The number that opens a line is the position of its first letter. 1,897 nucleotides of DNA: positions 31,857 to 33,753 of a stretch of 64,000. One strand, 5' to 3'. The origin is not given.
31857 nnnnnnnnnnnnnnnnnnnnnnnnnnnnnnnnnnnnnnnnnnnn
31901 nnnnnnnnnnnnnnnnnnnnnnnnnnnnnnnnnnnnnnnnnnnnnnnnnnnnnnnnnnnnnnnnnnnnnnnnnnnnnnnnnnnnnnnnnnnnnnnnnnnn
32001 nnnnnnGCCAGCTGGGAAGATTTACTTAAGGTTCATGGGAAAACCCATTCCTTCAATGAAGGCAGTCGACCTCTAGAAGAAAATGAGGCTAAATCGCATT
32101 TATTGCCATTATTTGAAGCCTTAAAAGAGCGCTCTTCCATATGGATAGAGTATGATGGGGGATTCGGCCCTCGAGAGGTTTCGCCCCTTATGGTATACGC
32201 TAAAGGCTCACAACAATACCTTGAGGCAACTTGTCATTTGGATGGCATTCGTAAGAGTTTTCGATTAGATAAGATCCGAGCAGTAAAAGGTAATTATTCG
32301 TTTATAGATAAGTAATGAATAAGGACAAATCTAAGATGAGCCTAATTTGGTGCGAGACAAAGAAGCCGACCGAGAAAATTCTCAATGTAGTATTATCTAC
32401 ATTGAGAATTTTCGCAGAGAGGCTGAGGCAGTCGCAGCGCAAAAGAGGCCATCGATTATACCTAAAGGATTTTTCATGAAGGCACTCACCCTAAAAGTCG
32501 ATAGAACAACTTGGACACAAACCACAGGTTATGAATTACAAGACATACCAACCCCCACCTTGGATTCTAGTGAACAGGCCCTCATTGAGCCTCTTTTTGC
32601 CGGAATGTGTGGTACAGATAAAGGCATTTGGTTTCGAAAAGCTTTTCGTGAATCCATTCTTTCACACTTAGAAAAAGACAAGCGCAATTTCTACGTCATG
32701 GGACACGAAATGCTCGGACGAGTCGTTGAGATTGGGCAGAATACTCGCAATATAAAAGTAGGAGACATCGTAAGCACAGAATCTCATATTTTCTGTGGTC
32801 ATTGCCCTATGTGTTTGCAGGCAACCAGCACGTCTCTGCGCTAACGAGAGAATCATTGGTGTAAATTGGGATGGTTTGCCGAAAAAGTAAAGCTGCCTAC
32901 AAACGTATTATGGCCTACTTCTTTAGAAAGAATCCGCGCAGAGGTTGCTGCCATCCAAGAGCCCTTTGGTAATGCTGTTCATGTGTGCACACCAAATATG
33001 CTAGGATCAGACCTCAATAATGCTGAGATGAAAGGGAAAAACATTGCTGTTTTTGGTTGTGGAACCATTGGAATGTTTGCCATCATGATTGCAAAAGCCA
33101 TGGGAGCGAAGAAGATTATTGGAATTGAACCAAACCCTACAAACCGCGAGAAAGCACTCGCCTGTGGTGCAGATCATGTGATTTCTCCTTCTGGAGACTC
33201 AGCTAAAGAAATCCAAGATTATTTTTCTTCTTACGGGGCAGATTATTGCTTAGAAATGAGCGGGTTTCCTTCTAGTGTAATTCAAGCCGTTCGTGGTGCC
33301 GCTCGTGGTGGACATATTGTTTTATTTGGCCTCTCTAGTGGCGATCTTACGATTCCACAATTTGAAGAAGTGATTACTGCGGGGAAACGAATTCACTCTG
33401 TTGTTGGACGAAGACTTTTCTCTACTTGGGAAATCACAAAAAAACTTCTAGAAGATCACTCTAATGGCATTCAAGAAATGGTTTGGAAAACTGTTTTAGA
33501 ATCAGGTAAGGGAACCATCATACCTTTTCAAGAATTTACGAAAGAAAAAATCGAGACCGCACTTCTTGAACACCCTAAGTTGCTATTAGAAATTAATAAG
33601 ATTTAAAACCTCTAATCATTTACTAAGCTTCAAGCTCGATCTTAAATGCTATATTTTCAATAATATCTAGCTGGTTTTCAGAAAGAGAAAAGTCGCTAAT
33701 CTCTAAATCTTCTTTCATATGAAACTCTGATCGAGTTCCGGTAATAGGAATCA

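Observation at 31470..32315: DEDDh 3'-5' exonuclease fused to a WYL ligand-sensing domain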

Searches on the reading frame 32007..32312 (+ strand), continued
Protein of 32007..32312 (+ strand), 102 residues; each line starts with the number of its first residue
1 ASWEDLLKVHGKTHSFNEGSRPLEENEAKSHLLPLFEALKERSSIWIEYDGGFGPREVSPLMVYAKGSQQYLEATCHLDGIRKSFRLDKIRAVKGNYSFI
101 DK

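Call 82: find_homologous_proteins(query=A4, max_evalue=0.001)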
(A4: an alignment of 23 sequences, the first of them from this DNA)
Query A4 (23 sequences) (91 aa, profile of the alignment): 124 proteins with E <= 0.001 among 580 candidates; the best 120 are listed.
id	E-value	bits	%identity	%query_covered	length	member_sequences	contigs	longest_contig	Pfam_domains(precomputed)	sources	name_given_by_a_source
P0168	2.2e-18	84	27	76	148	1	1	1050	PF13280.13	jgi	jgi:DNA polymerase III alpha subunit (gram-positive type)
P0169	1.4e-17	81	31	73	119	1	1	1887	PF13280.13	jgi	jgi:predicted DNA-binding transcriptional regulator YafY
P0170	2.0e-16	78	30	73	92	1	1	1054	PF13280.13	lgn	-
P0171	6.7e-14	70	38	63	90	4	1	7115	PF13280.13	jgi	jgi:predicted DNA-binding transcriptional regulator YafY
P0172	1.1e-13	69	35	60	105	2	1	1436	PF13280.13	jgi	-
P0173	1.6e-13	69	38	63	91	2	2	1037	PF13280.13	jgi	jgi:predicted DNA-binding transcriptional regulator YafY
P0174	1.6e-13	68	38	63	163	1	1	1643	PF00929.32,PF13280.13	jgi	jgi:DNA polymerase III epsilon subunit-like protein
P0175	2.0e-13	68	40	63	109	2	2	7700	PF13280.13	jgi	jgi:predicted DNA-binding transcriptional regulator YafY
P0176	3.0e-13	68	37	63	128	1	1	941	PF13280.13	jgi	jgi:predicted DNA-binding transcriptional regulator YafY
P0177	3.0e-13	68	38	64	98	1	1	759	PF13280.13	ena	-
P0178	4.0e-13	67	33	80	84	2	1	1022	PF13280.13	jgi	jgi:proteasome accessory factor C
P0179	7.3e-13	66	38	63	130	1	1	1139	PF13280.13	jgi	jgi:DNA polymerase III epsilon subunit-like protein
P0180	9.4e-13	66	42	63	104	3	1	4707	PF13280.13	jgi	jgi:predicted DNA-binding transcriptional regulator YafY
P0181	1.0e-12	66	33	88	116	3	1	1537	PF13280.13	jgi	jgi:predicted DNA-binding transcriptional regulator YafY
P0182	1.2e-12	66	33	77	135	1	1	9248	PF13280.13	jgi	jgi:predicted DNA-binding transcriptional regulator YafY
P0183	1.2e-12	66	46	38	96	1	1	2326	PF13280.13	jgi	jgi:predicted DNA-binding transcriptional regulator YafY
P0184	1.3e-12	66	30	87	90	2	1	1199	PF13280.13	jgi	jgi:predicted DNA-binding transcriptional regulator YafY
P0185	2.2e-12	65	33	63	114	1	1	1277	PF13280.13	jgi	jgi:predicted DNA-binding transcriptional regulator YafY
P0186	2.2e-12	65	42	63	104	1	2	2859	PF13280.13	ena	-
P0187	2.7e-12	65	37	63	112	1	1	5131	PF13280.13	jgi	jgi:predicted DNA-binding transcriptional regulator YafY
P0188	3.2e-12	64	35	63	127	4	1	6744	PF13280.13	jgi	jgi:predicted DNA-binding transcriptional regulator YafY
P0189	3.5e-12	64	39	48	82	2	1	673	PF13280.13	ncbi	-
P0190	3.8e-12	64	37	63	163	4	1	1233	PF13280.13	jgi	jgi:DNA polymerase III epsilon subunit-like protein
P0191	4.3e-12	64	32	66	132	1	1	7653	PF13280.13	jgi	jgi:predicted DNA-binding transcriptional regulator YafY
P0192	5.0e-12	64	39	59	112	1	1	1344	PF13280.13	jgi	-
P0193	5.5e-12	64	37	63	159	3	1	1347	PF00929.32,PF13280.13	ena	-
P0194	6.0e-12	63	29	91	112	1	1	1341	PF13280.13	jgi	jgi:predicted DNA-binding transcriptional regulator YafY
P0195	6.2e-12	63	37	63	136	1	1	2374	PF13280.13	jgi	jgi:predicted DNA-binding transcriptional regulator YafY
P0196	6.8e-12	63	41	62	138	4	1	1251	PF13280.13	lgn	-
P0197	7.5e-12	63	34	68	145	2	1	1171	PF13280.13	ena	-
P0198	8.7e-12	63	36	62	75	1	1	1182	PF13280.13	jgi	-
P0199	9.2e-12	63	38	41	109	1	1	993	PF13280.13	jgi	jgi:predicted DNA-binding transcriptional regulator YafY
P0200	1.0e-11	63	38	63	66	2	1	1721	PF13280.13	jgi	jgi:predicted DNA-binding transcriptional regulator YafY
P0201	1.2e-11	62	35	63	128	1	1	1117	PF13280.13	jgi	jgi:predicted DNA-binding transcriptional regulator YafY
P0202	1.2e-11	62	33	66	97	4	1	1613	PF13280.13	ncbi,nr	ncbi:MAG TPA: WYL domain-containing protein, partial [Anaerolineales bacterium]|nr:WYL domain-contai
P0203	1.3e-11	62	37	63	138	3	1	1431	PF13280.13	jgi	jgi:hypothetical protein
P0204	1.4e-11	62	34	65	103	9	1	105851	PF13280.13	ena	-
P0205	1.5e-11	62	37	63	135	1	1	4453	PF13280.13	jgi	jgi:predicted DNA-binding transcriptional regulator YafY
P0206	2.0e-11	62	35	63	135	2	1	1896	PF13280.13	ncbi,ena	-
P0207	2.2e-11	62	33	67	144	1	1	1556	PF13280.13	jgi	jgi:predicted DNA-binding transcriptional regulator YafY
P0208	2.5e-11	61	33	66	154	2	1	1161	PF13280.13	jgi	jgi:predicted DNA-binding transcriptional regulator YafY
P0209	2.5e-11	61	30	51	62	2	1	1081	PF13280.13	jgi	jgi:predicted DNA-binding transcriptional regulator YafY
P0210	2.9e-11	61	28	65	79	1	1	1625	PF13280.13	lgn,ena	-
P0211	3.0e-11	61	29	74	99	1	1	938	PF13280.13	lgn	-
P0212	3.1e-11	61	37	38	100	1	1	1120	PF13280.13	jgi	jgi:predicted DNA-binding transcriptional regulator YafY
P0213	3.3e-11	61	40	65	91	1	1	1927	PF13280.13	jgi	jgi:predicted DNA-binding transcriptional regulator YafY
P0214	3.5e-11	61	39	60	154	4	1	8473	PF13280.13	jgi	jgi:hypothetical protein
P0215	4.1e-11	61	39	59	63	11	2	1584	PF13280.13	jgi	jgi:predicted DNA-binding transcriptional regulator YafY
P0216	6.5e-11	60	35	65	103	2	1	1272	PF13280.13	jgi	jgi:predicted DNA-binding transcriptional regulator YafY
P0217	9.7e-11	60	30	81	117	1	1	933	PF13280.13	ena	-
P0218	9.7e-11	60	32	77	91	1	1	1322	PF13280.13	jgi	jgi:predicted DNA-binding transcriptional regulator YafY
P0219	1.1e-10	59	31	43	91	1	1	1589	PF13280.13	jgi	jgi:proteasome accessory factor C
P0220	1.1e-10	59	31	79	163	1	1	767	PF13280.13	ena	-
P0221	1.2e-10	59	27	92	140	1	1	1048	PF13280.13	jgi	jgi:WYL domain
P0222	1.5e-10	59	35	63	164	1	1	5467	PF13280.13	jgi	jgi:predicted DNA-binding transcriptional regulator YafY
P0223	1.6e-10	59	37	38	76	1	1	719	PF13280.13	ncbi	-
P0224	2.5e-10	58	33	64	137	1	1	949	PF13280.13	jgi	jgi:hypothetical protein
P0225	2.7e-10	58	37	62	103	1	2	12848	PF13280.13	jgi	jgi:predicted DNA-binding transcriptional regulator YafY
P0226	2.9e-10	58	33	44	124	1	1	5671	PF13280.13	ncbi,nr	ncbi:MAG TPA: WYL domain-containing protein, partial [Chloroflexi bacterium]|nr:WYL domain-containin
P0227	4.1e-10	58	40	60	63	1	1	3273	PF13280.13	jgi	jgi:predicted DNA-binding transcriptional regulator YafY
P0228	4.6e-10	57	35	65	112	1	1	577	PF13280.13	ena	-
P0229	5.0e-10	57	32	63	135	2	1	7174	PF13280.13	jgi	jgi:WYL domain-containing protein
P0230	6.4e-10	57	37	63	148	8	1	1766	PF13280.13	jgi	jgi:DNA polymerase III subunit epsilon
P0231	8.6e-10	57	43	38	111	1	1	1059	PF13280.13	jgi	jgi:predicted DNA-binding transcriptional regulator YafY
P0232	9.4e-10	56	38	63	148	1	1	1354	PF13280.13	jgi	jgi:predicted DNA-binding transcriptional regulator YafY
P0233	9.9e-10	56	49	43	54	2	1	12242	PF13280.13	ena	-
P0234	1.2e-9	56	37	63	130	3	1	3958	PF13280.13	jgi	jgi:predicted DNA-binding transcriptional regulator YafY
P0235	1.6e-9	56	31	43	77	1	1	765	PF13280.13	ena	-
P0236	3.1e-9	55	36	48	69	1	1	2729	PF13280.13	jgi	jgi:predicted DNA-binding transcriptional regulator YafY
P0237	3.4e-9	55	29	62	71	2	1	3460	PF13280.13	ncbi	-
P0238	4.7e-9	54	34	58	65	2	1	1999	PF13280.13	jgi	jgi:predicted DNA-binding transcriptional regulator YafY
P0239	4.9e-9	54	32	76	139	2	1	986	PF13280.13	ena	-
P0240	5.2e-9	54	29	76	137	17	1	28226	PF13280.13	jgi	jgi:predicted DNA-binding transcriptional regulator YafY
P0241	5.7e-9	54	36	62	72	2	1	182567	PF13280.13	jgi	jgi:predicted DNA-binding transcriptional regulator YafY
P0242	1.1e-8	53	32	41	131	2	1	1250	PF13280.13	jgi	jgi:predicted DNA-binding transcriptional regulator YafY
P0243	1.5e-8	53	31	49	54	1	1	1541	PF13280.13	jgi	jgi:predicted DNA-binding transcriptional regulator YafY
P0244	1.5e-8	53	31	49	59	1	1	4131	PF13280.13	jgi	jgi:predicted DNA-binding transcriptional regulator YafY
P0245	1.6e-8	52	35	66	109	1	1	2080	PF13280.13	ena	-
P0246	1.9e-8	52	26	91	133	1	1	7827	PF13280.13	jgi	jgi:predicted DNA-binding transcriptional regulator YafY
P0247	2.1e-8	52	31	43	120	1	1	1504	PF13280.13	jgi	jgi:predicted DNA-binding transcriptional regulator YafY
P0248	2.5e-8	52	34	42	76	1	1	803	PF13280.13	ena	-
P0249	3.2e-8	52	28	43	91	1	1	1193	PF13280.13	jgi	jgi:predicted DNA-binding transcriptional regulator YafY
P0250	3.5e-8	51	26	66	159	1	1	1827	PF13538.13,PF13280.13,PF02689.21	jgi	-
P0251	3.7e-8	51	31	62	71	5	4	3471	PF13280.13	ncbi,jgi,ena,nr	ncbi:hypothetical protein COU38_02245 [Candidatus Micrarchaeota archaeon CG10_big_fil_rev_8_21_14_0_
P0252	4.2e-8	51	31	76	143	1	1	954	PF13280.13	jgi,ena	-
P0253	5.0e-8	51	36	62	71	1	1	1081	PF13280.13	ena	-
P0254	6.0e-8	51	34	65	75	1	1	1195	PF13280.13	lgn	-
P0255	6.1e-8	51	36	43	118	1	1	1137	PF13280.13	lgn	-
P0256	6.8e-8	50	34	85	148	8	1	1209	PF13280.13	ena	-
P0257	7.5e-8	50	28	62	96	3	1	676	PF13280.13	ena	-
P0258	8.8e-8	50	39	48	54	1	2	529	PF13280.13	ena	-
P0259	1.4e-7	49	38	52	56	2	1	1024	PF13280.13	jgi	jgi:predicted DNA-binding transcriptional regulator YafY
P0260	2.2e-7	49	32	41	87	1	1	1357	PF13280.13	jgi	jgi:predicted DNA-binding transcriptional regulator YafY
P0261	3.3e-7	48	27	65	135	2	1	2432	PF13280.13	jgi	jgi:proteasome accessory factor C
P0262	4.0e-7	48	40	38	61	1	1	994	PF13280.13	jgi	-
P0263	4.3e-7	48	35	62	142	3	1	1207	PF13280.13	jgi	jgi:hypothetical protein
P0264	1.1e-6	47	33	57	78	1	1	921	PF13280.13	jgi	jgi:predicted DNA-binding transcriptional regulator YafY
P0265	1.4e-6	46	40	38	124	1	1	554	PF13280.13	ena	-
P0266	2.7e-6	45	37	38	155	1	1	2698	PF13280.13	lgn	-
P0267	3.3e-6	45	34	48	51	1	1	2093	PF13280.13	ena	-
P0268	5.4e-6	44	40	38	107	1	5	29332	PF13280.13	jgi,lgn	jgi:predicted DNA-binding transcriptional regulator YafY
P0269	7.4e-6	44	34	62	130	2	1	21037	PF13280.13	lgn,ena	-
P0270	9.3e-6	44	36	62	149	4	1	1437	PF13280.13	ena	-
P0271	9.3e-6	44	34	42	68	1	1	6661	PF13280.13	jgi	-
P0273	1.4e-5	43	29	78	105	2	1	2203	PF13280.13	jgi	jgi:predicted DNA-binding transcriptional regulator YafY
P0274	1.5e-5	43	42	42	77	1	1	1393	PF13280.13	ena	-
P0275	1.6e-5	43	31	62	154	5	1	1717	PF13280.13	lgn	-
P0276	2.0e-5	43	52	30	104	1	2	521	PF13280.13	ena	-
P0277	2.6e-5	42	38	37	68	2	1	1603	PF13280.13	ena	-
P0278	3.1e-5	42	36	43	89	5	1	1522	PF13280.13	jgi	jgi:hypothetical protein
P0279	6.9e-5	41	47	21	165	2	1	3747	PF13280.13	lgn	-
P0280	7.1e-5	41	34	65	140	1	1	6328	PF13280.13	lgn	-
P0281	8.9e-5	40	33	53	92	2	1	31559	PF13280.13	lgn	-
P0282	2.0e-4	39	34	62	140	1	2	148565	PF13280.13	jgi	jgi:predicted DNA-binding transcriptional regulator YafY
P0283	2.5e-4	39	33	58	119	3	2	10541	PF13280.13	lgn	-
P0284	3.3e-4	39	30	51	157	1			PF13280.13,PF25583.2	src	-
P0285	3.4e-4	39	43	48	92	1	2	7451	PF13280.13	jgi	jgi:DNA polymerase III epsilon subunit-like protein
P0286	3.7e-4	38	35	29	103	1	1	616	PF13280.13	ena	-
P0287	4.4e-4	38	25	44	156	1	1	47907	PF13280.13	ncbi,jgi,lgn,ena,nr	ncbi:MAG: WYL domain-containing protein [Thiomicrospira sp.]|jgi:hypothetical protein|nr:WYL domain-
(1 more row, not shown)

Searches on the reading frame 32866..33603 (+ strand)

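Call 20: search_protein_families(library=pfam, proteins=[window:32866-33603:+], max_evalue=0.00001)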
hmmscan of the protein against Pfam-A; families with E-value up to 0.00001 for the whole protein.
window:32866-33603:+ (246 aa): 1 family
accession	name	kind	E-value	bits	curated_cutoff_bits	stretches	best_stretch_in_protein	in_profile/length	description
PF00107.32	ADH_zinc_N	-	5e-25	88.4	31.8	1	68-189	2-121/129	Zinc-binding dehydrogenase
